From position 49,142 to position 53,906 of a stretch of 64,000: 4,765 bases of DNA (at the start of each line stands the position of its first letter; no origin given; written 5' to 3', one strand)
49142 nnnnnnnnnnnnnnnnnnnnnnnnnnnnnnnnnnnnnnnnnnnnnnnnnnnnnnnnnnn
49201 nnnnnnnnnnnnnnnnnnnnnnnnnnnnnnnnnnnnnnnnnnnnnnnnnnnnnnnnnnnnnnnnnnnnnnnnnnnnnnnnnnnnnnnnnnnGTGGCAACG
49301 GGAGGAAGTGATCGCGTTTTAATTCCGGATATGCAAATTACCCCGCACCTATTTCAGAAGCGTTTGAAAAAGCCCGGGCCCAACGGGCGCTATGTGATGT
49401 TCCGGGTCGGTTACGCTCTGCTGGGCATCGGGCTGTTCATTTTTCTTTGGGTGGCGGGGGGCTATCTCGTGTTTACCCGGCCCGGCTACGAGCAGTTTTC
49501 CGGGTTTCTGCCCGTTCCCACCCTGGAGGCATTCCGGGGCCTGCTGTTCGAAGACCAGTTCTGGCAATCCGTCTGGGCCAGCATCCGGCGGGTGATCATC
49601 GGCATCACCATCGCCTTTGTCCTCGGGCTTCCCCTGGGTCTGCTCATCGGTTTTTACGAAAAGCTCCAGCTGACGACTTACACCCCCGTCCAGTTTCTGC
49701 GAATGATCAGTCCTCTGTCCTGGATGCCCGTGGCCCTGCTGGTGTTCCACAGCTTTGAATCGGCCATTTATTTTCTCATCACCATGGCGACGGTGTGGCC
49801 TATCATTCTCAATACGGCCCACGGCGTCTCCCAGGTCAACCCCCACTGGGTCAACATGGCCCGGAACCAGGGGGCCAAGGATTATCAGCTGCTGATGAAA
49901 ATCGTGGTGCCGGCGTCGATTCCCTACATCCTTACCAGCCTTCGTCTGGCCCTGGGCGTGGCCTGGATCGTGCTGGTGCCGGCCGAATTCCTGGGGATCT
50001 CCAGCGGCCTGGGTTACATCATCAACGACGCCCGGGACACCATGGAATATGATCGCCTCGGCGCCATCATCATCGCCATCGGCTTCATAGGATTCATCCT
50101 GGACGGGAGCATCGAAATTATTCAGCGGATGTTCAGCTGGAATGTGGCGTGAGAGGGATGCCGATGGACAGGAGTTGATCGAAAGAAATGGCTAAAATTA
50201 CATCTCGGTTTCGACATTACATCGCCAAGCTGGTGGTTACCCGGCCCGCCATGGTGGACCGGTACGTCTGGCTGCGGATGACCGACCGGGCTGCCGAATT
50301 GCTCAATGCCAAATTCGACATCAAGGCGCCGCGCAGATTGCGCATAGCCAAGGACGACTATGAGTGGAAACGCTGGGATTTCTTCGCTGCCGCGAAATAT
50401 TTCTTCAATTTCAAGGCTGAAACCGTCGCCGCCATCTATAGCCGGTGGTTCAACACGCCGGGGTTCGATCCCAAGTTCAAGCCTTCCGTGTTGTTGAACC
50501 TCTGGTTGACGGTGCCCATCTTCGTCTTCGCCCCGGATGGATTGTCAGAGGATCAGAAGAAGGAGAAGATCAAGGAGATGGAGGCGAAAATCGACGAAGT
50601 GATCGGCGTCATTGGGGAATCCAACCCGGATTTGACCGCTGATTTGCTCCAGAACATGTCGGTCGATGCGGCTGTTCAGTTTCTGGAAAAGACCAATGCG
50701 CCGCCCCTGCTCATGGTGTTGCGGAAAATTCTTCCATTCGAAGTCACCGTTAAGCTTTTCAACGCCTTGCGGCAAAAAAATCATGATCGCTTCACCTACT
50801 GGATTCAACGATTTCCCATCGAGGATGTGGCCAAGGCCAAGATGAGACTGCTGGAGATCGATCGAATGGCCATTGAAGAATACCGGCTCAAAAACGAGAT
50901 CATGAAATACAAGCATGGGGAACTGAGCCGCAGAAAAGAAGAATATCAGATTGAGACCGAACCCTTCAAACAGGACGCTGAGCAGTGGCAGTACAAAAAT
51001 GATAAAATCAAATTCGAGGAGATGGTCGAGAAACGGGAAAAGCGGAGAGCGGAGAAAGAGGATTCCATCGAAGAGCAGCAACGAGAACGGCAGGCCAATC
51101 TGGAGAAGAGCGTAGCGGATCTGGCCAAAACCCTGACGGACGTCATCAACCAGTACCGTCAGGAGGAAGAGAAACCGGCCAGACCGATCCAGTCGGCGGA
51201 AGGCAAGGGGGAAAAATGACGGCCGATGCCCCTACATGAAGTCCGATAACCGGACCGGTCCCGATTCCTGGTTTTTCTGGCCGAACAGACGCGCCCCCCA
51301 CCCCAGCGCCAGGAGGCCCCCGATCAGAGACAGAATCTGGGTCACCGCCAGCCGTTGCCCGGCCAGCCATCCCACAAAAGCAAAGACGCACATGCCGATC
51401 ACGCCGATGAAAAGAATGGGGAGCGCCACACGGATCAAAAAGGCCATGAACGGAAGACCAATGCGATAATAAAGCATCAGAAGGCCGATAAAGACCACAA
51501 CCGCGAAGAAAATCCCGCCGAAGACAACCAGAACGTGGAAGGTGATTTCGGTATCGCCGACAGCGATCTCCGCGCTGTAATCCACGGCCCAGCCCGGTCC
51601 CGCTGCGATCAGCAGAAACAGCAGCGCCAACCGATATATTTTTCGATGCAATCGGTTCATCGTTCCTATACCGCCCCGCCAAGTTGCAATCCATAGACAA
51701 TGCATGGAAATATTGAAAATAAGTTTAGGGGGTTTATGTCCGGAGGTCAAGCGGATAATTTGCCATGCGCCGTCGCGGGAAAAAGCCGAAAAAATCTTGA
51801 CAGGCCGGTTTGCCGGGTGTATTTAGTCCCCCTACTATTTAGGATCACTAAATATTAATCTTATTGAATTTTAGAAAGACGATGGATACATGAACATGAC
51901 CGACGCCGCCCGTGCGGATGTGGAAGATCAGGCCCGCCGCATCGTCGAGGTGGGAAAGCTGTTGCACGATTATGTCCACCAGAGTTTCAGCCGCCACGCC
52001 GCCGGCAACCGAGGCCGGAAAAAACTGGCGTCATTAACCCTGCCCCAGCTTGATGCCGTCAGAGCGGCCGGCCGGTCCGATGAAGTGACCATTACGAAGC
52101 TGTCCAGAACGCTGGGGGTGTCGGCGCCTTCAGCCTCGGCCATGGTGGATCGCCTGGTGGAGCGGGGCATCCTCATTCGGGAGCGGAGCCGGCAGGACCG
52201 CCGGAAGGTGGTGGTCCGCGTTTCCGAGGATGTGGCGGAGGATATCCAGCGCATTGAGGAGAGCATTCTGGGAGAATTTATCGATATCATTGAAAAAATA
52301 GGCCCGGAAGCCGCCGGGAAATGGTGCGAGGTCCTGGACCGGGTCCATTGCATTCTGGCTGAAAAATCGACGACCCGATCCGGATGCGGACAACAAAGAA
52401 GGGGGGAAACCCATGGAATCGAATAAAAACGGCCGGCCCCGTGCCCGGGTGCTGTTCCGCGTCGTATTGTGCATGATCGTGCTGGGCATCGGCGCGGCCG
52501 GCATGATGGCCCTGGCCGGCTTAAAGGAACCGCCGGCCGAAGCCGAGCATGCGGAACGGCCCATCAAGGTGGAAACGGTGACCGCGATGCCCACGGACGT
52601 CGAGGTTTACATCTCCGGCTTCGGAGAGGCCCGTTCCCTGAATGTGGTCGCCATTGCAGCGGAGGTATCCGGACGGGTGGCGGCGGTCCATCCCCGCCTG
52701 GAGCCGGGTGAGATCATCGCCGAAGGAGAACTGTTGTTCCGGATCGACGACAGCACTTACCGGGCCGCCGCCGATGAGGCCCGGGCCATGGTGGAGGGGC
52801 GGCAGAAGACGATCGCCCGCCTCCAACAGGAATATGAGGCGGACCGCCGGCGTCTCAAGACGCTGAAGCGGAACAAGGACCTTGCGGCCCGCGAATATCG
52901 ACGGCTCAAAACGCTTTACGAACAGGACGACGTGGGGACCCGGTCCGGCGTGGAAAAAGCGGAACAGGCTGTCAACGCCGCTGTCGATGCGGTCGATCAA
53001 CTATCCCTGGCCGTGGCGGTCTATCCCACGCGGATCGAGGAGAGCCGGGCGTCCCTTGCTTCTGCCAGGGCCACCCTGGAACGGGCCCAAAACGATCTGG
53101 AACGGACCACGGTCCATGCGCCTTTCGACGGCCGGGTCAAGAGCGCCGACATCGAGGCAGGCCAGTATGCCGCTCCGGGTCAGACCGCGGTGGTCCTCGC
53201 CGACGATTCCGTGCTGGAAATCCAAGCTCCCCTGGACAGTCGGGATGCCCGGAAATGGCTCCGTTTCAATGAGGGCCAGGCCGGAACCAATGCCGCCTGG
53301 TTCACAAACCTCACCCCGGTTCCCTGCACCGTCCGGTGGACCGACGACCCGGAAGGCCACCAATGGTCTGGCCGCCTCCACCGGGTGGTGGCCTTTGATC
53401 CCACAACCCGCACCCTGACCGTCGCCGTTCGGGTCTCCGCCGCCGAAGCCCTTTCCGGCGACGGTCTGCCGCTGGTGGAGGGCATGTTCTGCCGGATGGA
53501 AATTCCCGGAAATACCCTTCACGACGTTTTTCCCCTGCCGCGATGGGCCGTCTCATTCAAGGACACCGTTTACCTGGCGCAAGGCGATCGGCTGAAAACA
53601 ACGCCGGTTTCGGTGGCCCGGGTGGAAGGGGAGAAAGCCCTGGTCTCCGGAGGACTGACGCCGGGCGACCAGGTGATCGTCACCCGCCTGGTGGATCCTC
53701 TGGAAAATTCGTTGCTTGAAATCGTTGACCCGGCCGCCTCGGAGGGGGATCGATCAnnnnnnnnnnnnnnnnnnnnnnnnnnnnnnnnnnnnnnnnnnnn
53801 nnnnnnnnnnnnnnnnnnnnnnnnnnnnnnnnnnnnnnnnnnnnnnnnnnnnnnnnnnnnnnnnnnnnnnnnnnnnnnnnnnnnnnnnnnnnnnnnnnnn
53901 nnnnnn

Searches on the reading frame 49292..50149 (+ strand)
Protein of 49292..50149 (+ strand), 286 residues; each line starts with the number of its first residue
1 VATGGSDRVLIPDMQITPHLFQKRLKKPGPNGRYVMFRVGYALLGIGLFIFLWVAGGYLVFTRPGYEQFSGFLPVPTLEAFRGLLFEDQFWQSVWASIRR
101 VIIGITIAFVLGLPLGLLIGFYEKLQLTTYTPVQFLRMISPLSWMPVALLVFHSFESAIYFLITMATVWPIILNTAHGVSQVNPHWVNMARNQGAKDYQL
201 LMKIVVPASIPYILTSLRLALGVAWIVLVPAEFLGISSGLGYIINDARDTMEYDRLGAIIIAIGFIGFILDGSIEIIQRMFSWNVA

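Call 7: search_protein_families(library=pfam, proteins=[window:49292-50149:+], max_evalue=0.001)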
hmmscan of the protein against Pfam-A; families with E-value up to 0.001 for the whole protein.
window:49292-50149:+ (286 aa): 1 family
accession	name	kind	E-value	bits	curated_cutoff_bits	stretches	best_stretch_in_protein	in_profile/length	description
PF00528.27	BPD_transp_1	-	7.3e-22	78.4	26.4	1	112-279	1-180/184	Binding-protein-dependent transport system inner membrane component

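Call 21: search_protein_families(library=ncbifam, proteins=[window:49292-50149:+], max_evalue=0.00001)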
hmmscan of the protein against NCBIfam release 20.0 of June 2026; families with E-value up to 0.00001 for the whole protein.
window:49292-50149:+ (286 aa): 5 families
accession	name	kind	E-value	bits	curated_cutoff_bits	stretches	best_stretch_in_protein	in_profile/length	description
NF040733.1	ABC_perm_U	equivalog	3.5e-45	154.4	295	1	77-283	41-248/251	ABC transporter permease subunit SaoP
TIGR01183.1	ntrB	equivalog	8.9e-42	143.1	209.05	1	90-274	16-199/202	nitrate ABC transporter permease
NF008470.0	PRK11365.1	equivalog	5.7e-32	111.2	347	1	76-284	44-253/263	aliphatic sulfonate ABC transporter permease SsuC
NF007545.0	PRK10160.1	equivalog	7.7e-30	104.2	342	1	86-281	72-267/275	taurine ABC transporter permease TauC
TIGR03416.1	ABC_choXWV_perm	equivalog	8.7e-11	41.8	363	1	84-255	78-248/267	choline ABC transporter permease subunit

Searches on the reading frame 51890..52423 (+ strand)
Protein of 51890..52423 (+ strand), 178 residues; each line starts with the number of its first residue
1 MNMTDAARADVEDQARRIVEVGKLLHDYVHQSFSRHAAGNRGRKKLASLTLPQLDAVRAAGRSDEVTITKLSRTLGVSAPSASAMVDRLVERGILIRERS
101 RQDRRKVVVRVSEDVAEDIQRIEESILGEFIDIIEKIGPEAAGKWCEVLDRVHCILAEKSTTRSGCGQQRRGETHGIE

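Call 8: search_protein_families(library=pfam, proteins=[window:51890-52423:+], max_evalue=0.001)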
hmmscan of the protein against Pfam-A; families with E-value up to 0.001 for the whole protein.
window:51890-52423:+ (178 aa): 6 families
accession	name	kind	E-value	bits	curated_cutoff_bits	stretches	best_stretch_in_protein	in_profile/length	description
PF12802.13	MarR_2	-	2e-12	47.5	27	1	49-105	3-60/61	MarR family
PF01047.28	MarR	-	6.9e-12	45.5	24.6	1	49-107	1-59/59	MarR family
PF22381.2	Staph_reg_Sar_Rot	-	9.1e-06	26.1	27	1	76-122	39-85/85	Transcriptional regulator SarA/Rot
PF01325.25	Fe_dep_repress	-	1.1e-05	26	26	1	63-98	20-55/60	Iron dependent repressor, N-terminal DNA binding domain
PF13463.12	HTH_27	-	8.8e-05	23.1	22.2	1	61-113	14-66/68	Winged helix DNA-binding domain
PF09339.16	HTH_IclR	-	0.00055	20.1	22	1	63-95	16-48/52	IclR helix-turn-helix domain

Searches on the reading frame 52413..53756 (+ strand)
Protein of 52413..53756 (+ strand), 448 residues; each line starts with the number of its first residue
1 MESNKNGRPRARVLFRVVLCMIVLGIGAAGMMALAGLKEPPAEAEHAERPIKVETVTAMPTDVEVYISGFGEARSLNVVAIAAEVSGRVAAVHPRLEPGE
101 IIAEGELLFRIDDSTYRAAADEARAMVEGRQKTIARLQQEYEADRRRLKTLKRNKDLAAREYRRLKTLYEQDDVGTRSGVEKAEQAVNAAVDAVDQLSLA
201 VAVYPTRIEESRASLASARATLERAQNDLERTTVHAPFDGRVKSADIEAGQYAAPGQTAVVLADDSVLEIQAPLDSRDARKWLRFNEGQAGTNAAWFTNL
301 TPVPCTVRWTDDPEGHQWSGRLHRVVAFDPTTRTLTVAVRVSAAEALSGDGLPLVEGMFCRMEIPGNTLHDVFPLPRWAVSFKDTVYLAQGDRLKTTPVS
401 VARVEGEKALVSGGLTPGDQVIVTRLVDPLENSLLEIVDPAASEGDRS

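Call 8: search_protein_families(library=pfam, proteins=[window:52413-53756:+], max_evalue=0.001)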
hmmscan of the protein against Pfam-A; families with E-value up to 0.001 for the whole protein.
window:52413-53756:+ (448 aa): 3 families
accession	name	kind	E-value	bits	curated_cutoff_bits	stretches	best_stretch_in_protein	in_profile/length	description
PF13437.12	HlyD_3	-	6.6e-13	49.8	22.2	1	233-343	1-95/106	HlyD family secretion protein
PF16576.10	HlyD_D23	-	1.1e-09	38.3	30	1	220-272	97-149/214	Barrel-sandwich domain of CusB or HlyD membrane-fusion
PF13533.13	Biotin_lipoyl_2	-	0.00016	21.9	29.8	0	233-257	2-26/32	Biotin-lipoyl like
